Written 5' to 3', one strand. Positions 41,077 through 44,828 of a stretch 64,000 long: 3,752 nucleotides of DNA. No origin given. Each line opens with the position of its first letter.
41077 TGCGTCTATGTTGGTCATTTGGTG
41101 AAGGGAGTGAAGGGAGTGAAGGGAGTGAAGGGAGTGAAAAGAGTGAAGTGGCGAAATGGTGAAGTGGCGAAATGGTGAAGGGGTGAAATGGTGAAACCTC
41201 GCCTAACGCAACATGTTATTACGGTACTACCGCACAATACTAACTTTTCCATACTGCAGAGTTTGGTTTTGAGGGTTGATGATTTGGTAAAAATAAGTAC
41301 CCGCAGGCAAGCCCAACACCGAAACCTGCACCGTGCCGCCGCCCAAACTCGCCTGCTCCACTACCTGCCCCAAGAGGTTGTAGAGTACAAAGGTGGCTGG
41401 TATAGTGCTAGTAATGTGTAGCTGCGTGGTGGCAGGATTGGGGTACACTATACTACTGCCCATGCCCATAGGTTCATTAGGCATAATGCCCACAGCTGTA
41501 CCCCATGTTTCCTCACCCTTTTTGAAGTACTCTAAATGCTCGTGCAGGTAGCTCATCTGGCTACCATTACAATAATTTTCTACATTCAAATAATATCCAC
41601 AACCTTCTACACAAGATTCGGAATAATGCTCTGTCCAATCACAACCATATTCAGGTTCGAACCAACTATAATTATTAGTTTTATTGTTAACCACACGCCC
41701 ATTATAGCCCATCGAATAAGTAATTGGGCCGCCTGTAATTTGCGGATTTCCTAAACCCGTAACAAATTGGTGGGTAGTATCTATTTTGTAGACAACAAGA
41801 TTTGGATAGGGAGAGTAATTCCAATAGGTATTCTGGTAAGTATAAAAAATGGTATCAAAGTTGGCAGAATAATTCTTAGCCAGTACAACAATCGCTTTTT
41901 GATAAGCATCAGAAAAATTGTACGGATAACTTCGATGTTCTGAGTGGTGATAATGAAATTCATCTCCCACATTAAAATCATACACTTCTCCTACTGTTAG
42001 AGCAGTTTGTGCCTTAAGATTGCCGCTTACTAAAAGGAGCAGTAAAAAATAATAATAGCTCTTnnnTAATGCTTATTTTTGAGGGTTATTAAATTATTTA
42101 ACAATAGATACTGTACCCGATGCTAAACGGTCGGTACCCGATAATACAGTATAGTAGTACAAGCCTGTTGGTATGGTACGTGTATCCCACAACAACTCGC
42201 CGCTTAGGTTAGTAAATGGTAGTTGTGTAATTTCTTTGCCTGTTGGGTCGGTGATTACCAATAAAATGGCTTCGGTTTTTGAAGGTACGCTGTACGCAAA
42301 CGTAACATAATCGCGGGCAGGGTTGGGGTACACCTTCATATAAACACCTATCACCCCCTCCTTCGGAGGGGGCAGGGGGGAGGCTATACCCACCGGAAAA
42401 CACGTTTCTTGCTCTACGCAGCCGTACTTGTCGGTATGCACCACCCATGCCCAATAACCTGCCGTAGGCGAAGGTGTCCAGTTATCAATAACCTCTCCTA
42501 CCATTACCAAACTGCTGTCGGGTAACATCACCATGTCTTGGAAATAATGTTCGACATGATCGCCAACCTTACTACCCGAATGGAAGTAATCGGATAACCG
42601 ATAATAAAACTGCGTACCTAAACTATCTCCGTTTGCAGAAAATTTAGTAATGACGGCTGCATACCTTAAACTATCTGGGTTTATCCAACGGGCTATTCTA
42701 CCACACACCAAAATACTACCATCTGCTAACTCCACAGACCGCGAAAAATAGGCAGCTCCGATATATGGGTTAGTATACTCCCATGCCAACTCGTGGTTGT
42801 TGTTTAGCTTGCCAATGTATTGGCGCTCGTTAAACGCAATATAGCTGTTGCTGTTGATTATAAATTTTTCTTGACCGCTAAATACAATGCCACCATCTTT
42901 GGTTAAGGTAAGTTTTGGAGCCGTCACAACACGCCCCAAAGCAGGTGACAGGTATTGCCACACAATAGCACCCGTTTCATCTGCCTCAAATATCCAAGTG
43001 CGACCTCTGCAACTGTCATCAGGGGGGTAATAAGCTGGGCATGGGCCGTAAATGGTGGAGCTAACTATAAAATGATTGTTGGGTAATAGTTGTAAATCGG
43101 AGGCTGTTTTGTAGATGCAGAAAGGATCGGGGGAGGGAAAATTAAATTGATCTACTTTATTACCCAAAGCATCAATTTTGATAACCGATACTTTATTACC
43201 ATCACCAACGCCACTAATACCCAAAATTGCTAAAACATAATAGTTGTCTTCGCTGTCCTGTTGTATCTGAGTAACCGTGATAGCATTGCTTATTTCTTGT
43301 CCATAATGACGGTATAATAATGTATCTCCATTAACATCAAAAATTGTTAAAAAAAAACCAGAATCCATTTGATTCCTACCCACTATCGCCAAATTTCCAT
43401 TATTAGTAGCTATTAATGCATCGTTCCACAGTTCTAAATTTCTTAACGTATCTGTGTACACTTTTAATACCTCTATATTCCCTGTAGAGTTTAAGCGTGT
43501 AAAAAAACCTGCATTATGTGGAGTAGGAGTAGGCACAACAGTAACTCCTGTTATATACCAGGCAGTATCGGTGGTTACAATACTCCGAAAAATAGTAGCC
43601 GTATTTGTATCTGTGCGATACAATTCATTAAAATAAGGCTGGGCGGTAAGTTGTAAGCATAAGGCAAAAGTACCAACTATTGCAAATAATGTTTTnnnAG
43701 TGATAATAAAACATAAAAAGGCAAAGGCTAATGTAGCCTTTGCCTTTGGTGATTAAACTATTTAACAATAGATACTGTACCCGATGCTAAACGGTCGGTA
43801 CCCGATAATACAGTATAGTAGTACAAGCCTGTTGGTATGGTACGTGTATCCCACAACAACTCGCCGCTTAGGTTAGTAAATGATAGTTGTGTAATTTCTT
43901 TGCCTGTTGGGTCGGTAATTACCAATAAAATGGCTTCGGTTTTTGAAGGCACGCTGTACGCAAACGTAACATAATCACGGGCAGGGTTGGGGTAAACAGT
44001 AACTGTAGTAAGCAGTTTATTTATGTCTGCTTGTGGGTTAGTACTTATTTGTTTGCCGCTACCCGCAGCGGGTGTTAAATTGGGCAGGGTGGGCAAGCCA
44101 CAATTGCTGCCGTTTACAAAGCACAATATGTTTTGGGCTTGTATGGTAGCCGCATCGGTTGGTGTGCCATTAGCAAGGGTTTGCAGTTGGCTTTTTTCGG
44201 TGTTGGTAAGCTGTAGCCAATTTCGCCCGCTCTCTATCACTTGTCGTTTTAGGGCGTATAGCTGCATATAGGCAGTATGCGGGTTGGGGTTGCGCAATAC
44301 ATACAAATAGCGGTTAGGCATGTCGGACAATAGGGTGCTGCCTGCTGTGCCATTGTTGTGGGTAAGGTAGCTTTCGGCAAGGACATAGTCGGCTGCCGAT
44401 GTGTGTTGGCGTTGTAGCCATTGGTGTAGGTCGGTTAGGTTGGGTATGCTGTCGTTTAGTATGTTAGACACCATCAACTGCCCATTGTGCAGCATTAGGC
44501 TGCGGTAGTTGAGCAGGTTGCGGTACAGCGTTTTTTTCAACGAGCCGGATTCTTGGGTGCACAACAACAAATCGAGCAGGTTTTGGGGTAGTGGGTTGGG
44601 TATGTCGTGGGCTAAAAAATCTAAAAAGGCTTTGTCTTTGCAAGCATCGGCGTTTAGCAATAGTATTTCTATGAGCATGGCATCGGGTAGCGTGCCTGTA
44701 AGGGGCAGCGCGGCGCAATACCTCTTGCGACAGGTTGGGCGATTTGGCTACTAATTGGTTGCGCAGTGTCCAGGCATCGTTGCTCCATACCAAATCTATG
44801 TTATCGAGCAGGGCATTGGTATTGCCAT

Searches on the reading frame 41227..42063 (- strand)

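Call 46: search_protein_families(library=padloc, proteins=[L093:6494-7339:+, L093:7355-7801:+, L092:17054-18100:+, L092:18110-20008:+], max_evalue=0.001)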
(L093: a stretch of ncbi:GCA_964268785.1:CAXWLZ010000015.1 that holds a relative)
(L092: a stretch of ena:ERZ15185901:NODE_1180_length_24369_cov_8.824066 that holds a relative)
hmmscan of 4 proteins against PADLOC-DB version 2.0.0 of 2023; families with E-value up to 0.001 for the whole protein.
L093:6494-7339:+ (282 aa): 0 families

L093:7355-7801:+ (149 aa): 0 families

L092:17054-18100:+ (349 aa): 8 families
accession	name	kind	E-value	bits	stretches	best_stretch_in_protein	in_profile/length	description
PDLC03601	REase_MTase_IIG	-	1.6e-46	156.7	1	19-205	841-1029/1110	Type IIG restriction enzyme-methyltransferase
PDLC03612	REase_MTase_IIG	-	4.6e-36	122.4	1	13-246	958-1204/1247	Type IIG restriction enzyme-methyltransferase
PDLC03609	REase_MTase_IIG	-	3.2e-31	106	1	36-206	731-906/1066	Type IIG restriction enzyme-methyltransferase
PDLC03596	REase_MTase_IIG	-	2.2e-22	76.9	1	16-205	864-1061/1148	Type IIG restriction enzyme-methyltransferase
PDLC03630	REase_MTase_IIG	-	5.8e-07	25.7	1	70-128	849-907/1100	Type IIG restriction enzyme-methyltransferase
PDLC02643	DrmMI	-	3.5e-05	19.8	1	50-123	1030-1097/1347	DrmMI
PDLC03580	REase_II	-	0.00014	17.7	1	70-131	869-931/1112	Type II restriction enzyme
PDLC02644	DrmMI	-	0.00046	16.2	1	50-198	543-690/988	DrmMI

L092:18110-20008:+ (633 aa): 32 families (the best 25 are shown)
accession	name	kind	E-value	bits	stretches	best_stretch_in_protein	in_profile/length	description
PDLC04135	mad3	-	2.4e-12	45.1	2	3-118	1-104/374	mads_3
PDLC03859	LmuB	-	5.2e-10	37.1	2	212-375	460-608/611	-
PDLC04894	PDC-S06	-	1.8e-09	34.7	1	4-64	6-66/740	-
PDLC04896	PDC-S06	-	2.4e-08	31.1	1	293-374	503-584/732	-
PDLC00268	PtuA1|PtuA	-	4.1e-08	31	1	3-119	4-121/411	AAA ATPase domain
PDLC02335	AbiLi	-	8.2e-08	29.7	1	4-357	50-239/326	AbiLi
PDLC03878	NsnB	-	9.3e-08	30.2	1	4-110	2-98/345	-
PDLC04886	PDC-S06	-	4.5e-07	27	1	4-47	2-47/727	-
PDLC04891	PDC-S06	-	4.9e-07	26.5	1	318-376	649-706/858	-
PDLC04213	HEC-02A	-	1e-06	26.5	1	3-112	2-111/337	-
PDLC00298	PtuA1|PtuA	-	1.2e-06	25.9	1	3-64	2-62/423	AAA ATPase domain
PDLC00271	PtuA1|PtuA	-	2.6e-06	25.2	1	3-58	2-56/421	AAA ATPase domain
PDLC00091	GajA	-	4.1e-06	23.9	1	4-61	3-60/627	AAA ATPase domain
PDLC00278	PtuA1|PtuA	-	1.2e-05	22.8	1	3-79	2-75/436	AAA ATPase domain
PDLC02336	AbiLi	-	1.3e-05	22.9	1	4-115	2-111/340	AbiLi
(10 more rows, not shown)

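Call 47: search_protein_families(library=pfam, proteins=[L093:6494-7339:+, L093:7355-7801:+, L092:17054-18100:+, L092:18110-20008:+], max_evalue=0.001)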
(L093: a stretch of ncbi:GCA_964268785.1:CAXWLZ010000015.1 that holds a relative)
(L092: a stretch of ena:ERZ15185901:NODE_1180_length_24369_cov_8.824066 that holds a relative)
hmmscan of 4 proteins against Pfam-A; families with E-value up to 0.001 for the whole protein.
L093:6494-7339:+ (282 aa): 0 families

L093:7355-7801:+ (149 aa): 0 families

L092:17054-18100:+ (349 aa): 1 family
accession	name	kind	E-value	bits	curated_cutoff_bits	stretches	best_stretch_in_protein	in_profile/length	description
PF12950.13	TaqI_C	-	1.2e-07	32.4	26.5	1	75-207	2-97/118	TaqI-like C-terminal specificity domain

L092:18110-20008:+ (633 aa): 6 families
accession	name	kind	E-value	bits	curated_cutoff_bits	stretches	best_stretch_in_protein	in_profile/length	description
PF02463.25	SMC_N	-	5.9e-16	59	40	1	4-363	2-206/220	RecF/RecN/SMC N terminal domain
PF13166.12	AAA_13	-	2.9e-08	33.3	36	1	316-382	528-594/713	AAA domain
PF13555.12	AAA_29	-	4.3e-06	26.8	27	1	5-53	2-50/61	P-loop containing region of AAA domain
PF13476.12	AAA_23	-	1.6e-05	26.1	27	1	6-119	1-108/201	AAA domain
PF13304.12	AAA_21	-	2.3e-05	25.1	27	0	30-91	4-61/304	AAA domain, putative AbiEii toxin, Type IV TA system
PF13175.12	AAA_15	-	0.00028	21.1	32.1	0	3-246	2-150/374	AAA ATPase domain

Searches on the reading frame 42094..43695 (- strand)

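Call 46: search_protein_families(library=padloc, proteins=[L093:6494-7339:+, L093:7355-7801:+, L092:17054-18100:+, L092:18110-20008:+], max_evalue=0.001)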
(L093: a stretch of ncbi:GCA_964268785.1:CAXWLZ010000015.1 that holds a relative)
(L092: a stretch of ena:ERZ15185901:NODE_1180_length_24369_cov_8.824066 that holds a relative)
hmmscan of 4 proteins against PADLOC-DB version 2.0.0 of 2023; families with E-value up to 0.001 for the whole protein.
L093:6494-7339:+ (282 aa): 0 families

L093:7355-7801:+ (149 aa): 0 families

L092:17054-18100:+ (349 aa): 8 families
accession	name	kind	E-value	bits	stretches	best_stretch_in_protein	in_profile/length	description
PDLC03601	REase_MTase_IIG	-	1.6e-46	156.7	1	19-205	841-1029/1110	Type IIG restriction enzyme-methyltransferase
PDLC03612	REase_MTase_IIG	-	4.6e-36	122.4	1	13-246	958-1204/1247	Type IIG restriction enzyme-methyltransferase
PDLC03609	REase_MTase_IIG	-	3.2e-31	106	1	36-206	731-906/1066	Type IIG restriction enzyme-methyltransferase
PDLC03596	REase_MTase_IIG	-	2.2e-22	76.9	1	16-205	864-1061/1148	Type IIG restriction enzyme-methyltransferase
PDLC03630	REase_MTase_IIG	-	5.8e-07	25.7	1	70-128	849-907/1100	Type IIG restriction enzyme-methyltransferase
PDLC02643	DrmMI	-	3.5e-05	19.8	1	50-123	1030-1097/1347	DrmMI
PDLC03580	REase_II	-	0.00014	17.7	1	70-131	869-931/1112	Type II restriction enzyme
PDLC02644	DrmMI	-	0.00046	16.2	1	50-198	543-690/988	DrmMI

L092:18110-20008:+ (633 aa): 32 families (the best 25 are shown)
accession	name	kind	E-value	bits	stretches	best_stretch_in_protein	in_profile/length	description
PDLC04135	mad3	-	2.4e-12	45.1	2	3-118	1-104/374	mads_3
PDLC03859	LmuB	-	5.2e-10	37.1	2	212-375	460-608/611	-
PDLC04894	PDC-S06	-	1.8e-09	34.7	1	4-64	6-66/740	-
PDLC04896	PDC-S06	-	2.4e-08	31.1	1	293-374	503-584/732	-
PDLC00268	PtuA1|PtuA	-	4.1e-08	31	1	3-119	4-121/411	AAA ATPase domain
PDLC02335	AbiLi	-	8.2e-08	29.7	1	4-357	50-239/326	AbiLi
PDLC03878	NsnB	-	9.3e-08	30.2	1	4-110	2-98/345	-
PDLC04886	PDC-S06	-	4.5e-07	27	1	4-47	2-47/727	-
PDLC04891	PDC-S06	-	4.9e-07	26.5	1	318-376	649-706/858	-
PDLC04213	HEC-02A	-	1e-06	26.5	1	3-112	2-111/337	-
PDLC00298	PtuA1|PtuA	-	1.2e-06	25.9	1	3-64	2-62/423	AAA ATPase domain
PDLC00271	PtuA1|PtuA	-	2.6e-06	25.2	1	3-58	2-56/421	AAA ATPase domain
PDLC00091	GajA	-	4.1e-06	23.9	1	4-61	3-60/627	AAA ATPase domain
PDLC00278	PtuA1|PtuA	-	1.2e-05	22.8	1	3-79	2-75/436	AAA ATPase domain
PDLC02336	AbiLi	-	1.3e-05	22.9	1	4-115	2-111/340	AbiLi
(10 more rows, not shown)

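Call 47: search_protein_families(library=pfam, proteins=[L093:6494-7339:+, L093:7355-7801:+, L092:17054-18100:+, L092:18110-20008:+], max_evalue=0.001)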
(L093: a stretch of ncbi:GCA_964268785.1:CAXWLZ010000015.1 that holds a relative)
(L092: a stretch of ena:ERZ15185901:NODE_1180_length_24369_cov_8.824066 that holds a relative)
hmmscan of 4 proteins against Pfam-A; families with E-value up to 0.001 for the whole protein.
L093:6494-7339:+ (282 aa): 0 families

L093:7355-7801:+ (149 aa): 0 families

L092:17054-18100:+ (349 aa): 1 family
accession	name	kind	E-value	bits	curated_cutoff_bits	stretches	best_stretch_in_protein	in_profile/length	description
PF12950.13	TaqI_C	-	1.2e-07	32.4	26.5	1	75-207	2-97/118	TaqI-like C-terminal specificity domain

L092:18110-20008:+ (633 aa): 6 families
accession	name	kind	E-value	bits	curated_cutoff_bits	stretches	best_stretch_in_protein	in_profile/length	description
PF02463.25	SMC_N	-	5.9e-16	59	40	1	4-363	2-206/220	RecF/RecN/SMC N terminal domain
PF13166.12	AAA_13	-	2.9e-08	33.3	36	1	316-382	528-594/713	AAA domain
PF13555.12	AAA_29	-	4.3e-06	26.8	27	1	5-53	2-50/61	P-loop containing region of AAA domain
PF13476.12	AAA_23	-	1.6e-05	26.1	27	1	6-119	1-108/201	AAA domain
PF13304.12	AAA_21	-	2.3e-05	25.1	27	0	30-91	4-61/304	AAA domain, putative AbiEii toxin, Type IV TA system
PF13175.12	AAA_15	-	0.00028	21.1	32.1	0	3-246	2-150/374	AAA ATPase domain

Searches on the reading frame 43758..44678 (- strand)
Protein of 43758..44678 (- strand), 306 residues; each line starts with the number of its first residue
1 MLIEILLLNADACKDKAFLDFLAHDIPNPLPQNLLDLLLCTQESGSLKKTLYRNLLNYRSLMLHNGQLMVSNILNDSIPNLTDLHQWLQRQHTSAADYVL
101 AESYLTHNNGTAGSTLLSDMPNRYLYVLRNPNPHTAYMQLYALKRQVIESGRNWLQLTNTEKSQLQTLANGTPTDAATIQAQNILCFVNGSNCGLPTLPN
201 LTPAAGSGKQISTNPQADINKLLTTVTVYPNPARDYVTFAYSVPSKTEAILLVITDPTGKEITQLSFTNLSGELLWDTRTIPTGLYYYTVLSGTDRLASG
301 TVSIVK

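Call 16: search_protein_families(library=pfam, proteins=[window:43758-44678:-], max_evalue=0.001)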
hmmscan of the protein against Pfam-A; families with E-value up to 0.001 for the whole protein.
window:43758-44678:- (306 aa): 1 family
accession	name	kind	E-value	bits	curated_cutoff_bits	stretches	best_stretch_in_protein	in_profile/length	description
PF18962.6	Por_Secre_tail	-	1.3e-07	32.3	27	1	228-295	1-67/75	Secretion system C-terminal sorting domain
